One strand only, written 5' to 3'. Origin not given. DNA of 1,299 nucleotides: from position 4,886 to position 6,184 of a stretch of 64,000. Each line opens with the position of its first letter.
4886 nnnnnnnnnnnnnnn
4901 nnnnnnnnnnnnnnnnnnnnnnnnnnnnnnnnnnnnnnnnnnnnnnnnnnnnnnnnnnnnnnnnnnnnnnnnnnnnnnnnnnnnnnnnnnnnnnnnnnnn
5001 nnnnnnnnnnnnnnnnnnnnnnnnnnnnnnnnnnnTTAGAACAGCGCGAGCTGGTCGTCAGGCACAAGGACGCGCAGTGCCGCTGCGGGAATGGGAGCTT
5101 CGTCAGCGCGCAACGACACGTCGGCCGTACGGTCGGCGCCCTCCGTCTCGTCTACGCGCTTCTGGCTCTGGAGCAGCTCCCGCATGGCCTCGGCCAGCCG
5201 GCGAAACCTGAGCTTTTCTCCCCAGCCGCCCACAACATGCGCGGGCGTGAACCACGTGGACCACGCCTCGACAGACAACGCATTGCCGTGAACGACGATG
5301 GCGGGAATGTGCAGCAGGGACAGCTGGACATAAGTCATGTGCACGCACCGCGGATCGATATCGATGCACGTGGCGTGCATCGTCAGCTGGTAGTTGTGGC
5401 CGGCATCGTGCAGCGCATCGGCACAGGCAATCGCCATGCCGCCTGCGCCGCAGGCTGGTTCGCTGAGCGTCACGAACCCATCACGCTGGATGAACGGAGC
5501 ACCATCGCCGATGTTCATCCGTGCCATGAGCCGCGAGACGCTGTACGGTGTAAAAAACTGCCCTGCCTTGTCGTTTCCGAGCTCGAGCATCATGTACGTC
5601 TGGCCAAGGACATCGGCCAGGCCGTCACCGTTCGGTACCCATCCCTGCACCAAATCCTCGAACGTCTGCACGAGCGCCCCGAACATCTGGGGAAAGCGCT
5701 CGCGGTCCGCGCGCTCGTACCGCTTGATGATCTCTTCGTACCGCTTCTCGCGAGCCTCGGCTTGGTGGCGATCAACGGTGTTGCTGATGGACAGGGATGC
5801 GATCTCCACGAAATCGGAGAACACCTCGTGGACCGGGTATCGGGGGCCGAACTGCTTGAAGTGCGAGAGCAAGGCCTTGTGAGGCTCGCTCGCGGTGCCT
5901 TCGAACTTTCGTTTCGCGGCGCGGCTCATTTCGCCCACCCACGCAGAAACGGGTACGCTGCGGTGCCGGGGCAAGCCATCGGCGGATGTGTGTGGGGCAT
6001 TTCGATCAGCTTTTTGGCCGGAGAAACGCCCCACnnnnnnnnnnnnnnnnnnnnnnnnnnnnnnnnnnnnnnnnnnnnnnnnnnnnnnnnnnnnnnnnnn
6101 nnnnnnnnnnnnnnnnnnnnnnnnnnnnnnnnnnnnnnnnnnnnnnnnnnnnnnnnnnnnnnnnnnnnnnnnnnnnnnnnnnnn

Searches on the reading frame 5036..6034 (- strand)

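Call 65: search_protein_families(library=pfam, proteins=[window:5036-6034:-], max_evalue=0.001)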
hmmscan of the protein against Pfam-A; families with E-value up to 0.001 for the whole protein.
window:5036-6034:- (332 aa): 1 family
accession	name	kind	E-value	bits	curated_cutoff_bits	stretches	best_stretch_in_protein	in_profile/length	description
PF02384.22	N6_Mtase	-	7.6e-07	29.2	20.4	1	154-256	22-118/311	N-6 DNA Methylase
